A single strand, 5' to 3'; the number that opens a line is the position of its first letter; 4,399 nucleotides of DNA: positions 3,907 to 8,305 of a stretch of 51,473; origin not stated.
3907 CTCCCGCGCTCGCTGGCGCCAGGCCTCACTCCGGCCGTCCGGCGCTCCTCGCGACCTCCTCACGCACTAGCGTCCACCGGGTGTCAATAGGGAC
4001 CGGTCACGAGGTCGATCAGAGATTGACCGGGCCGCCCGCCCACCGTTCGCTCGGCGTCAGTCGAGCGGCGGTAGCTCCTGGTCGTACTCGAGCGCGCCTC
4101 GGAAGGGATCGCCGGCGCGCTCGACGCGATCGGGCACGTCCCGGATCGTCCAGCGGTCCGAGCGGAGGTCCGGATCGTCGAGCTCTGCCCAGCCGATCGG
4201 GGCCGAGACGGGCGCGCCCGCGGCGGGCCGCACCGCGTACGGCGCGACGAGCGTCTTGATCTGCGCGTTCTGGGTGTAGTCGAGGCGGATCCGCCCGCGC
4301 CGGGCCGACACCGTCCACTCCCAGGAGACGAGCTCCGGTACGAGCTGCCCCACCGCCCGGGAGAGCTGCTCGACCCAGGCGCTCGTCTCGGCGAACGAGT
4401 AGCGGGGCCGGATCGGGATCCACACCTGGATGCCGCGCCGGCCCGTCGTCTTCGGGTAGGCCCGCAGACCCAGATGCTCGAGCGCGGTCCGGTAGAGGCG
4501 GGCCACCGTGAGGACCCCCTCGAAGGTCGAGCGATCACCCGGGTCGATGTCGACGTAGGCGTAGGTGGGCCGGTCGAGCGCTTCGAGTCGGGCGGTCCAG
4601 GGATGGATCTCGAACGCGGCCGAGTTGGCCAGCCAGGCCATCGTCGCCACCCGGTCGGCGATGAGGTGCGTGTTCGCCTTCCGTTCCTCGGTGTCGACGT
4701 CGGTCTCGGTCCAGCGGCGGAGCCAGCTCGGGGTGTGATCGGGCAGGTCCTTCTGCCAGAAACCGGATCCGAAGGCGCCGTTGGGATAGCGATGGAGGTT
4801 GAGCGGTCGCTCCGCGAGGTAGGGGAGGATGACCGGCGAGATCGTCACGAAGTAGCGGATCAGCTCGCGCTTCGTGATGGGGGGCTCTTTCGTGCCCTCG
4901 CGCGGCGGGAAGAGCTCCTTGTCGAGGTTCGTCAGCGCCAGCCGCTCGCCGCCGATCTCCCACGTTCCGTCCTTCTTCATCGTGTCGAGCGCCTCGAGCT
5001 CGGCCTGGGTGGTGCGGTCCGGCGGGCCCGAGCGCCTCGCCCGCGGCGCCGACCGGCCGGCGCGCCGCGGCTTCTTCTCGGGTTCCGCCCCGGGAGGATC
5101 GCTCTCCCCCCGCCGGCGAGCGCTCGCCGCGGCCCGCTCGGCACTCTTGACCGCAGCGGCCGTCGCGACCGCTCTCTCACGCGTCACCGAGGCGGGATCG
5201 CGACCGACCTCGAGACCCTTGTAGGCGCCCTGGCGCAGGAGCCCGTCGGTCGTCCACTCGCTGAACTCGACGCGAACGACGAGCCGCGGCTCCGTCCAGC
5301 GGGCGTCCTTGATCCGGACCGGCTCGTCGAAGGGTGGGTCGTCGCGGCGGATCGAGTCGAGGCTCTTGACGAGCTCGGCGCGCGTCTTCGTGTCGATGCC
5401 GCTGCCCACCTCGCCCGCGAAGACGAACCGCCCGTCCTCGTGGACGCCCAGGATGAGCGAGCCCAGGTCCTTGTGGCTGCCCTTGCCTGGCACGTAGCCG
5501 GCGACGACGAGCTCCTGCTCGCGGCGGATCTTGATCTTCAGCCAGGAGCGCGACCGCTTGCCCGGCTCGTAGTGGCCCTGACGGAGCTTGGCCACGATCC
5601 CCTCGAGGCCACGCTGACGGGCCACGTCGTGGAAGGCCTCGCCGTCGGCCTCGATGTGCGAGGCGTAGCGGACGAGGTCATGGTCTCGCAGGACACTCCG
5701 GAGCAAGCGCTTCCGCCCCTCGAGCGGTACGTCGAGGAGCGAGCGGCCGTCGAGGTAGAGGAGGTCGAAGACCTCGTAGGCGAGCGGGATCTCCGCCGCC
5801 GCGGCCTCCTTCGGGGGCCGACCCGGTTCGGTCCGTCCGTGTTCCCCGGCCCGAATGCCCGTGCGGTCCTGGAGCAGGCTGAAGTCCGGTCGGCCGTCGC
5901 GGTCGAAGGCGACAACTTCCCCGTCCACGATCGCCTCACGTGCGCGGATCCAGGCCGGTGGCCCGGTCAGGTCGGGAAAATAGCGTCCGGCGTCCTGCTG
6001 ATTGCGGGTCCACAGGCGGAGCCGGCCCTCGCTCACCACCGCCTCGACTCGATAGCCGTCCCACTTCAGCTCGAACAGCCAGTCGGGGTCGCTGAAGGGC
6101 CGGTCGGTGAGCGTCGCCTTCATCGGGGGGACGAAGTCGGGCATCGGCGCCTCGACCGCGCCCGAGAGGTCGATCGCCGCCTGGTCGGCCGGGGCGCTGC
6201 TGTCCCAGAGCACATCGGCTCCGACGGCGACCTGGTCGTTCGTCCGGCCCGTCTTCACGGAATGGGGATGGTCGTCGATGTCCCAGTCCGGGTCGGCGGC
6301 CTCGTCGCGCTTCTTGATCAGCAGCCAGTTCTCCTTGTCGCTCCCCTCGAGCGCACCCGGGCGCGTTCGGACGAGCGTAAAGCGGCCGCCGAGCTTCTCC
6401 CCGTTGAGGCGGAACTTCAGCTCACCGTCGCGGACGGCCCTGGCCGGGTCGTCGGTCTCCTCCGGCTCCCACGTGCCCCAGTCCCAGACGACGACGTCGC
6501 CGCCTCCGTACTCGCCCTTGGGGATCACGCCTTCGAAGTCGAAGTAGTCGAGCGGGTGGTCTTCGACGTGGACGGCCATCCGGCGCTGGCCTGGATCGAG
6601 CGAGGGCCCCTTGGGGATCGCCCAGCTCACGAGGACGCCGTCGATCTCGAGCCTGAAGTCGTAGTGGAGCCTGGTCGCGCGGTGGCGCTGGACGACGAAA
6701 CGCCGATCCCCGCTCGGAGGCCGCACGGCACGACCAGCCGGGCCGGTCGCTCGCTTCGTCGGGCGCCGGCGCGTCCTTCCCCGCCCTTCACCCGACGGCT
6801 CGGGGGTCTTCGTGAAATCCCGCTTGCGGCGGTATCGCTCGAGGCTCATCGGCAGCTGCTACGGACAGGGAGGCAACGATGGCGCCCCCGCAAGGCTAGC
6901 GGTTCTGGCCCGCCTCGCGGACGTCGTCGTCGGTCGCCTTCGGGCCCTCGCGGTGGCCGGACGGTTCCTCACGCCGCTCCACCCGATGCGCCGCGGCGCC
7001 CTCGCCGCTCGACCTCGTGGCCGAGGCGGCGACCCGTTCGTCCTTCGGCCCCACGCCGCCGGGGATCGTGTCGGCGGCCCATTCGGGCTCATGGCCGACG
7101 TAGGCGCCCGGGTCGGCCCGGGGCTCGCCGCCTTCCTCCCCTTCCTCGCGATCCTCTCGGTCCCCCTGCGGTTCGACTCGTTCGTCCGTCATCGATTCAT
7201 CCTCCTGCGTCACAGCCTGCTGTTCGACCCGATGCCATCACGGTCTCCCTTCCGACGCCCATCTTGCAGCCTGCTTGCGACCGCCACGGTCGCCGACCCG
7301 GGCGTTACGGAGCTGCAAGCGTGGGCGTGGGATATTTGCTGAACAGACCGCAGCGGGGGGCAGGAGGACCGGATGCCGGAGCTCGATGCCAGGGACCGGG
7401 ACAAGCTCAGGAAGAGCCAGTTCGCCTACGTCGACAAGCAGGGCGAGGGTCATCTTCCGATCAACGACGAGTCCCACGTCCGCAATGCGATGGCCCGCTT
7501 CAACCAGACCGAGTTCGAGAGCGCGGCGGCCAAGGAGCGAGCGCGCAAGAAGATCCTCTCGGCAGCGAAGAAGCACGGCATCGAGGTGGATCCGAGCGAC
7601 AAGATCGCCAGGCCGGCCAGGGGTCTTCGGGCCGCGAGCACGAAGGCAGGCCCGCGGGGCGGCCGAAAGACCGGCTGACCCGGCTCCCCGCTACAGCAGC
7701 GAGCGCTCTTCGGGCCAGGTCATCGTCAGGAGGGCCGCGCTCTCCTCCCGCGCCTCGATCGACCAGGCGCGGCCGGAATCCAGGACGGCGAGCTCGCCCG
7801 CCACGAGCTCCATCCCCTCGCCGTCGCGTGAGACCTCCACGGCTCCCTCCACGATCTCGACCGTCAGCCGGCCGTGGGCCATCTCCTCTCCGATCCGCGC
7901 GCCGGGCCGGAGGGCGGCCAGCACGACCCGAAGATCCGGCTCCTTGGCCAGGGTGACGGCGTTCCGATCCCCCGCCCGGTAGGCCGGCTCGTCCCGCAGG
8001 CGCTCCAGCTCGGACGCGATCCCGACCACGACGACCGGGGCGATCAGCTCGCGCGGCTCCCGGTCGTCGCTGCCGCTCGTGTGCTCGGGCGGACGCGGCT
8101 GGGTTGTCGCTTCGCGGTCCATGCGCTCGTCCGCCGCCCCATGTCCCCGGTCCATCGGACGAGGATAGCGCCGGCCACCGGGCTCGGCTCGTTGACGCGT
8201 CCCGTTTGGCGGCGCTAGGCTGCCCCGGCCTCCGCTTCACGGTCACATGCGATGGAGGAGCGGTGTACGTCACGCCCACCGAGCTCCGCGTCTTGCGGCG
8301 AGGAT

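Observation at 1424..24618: Candidate stress/dormancy regulon marked by an 11-bp-periodic TGCAAG box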

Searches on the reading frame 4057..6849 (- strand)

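Call 9: search_protein_families(library=pfam, proteins=[window:4057-6849:-], max_evalue=0.01)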
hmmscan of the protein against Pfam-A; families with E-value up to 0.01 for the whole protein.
window:4057-6849:- (930 aa): 5 families
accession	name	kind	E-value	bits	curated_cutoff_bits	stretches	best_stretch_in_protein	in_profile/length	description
PF21686.3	LigD_Prim-Pol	-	1.5e-79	267.6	27.4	1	659-916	1-254/254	LigD, primase-polymerase domain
PF13298.12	LigD_N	-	3e-44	150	31.1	1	54-161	1-107/107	DNA Ligase D 3'-phosphoesterase domain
PF01068.26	DNA_ligase_A_M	-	1e-32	114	26.2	1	252-440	17-204/204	ATP dependent DNA ligase domain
PF04679.21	DNA_ligase_A_C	-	4.1e-22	78.8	27.5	1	460-546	3-90/94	ATP dependent DNA ligase C terminal region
PF01896.25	DNA_primase_S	-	0.00023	22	26.8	1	767-887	2-163/163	DNA primase small subunit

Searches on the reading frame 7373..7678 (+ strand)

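Call 9: search_protein_families(library=pfam, proteins=[window:7373-7678:+], max_evalue=0.01)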
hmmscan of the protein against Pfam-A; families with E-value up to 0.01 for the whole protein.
window:7373-7678:+ (101 aa): 1 family
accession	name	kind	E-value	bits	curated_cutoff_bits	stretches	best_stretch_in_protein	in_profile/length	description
PF20223.3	DUF6582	-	1.6e-10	41.6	27.3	1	13-73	21-81/83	Family of unknown function (DUF6582)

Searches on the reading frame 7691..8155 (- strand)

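Call 9: search_protein_families(library=pfam, proteins=[window:7691-8155:-], max_evalue=0.01)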
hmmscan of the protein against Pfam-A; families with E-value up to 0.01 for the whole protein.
window:7691-8155:- (154 aa): 2 families
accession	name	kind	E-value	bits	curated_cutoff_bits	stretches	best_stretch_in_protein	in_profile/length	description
PF07883.17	Cupin_2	-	0.0021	18.2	27.2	1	81-144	4-67/70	Cupin domain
PF05899.18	Cupin_3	-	0.0076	16.4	23.5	0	98-131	28-62/74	EutQ-like cupin domain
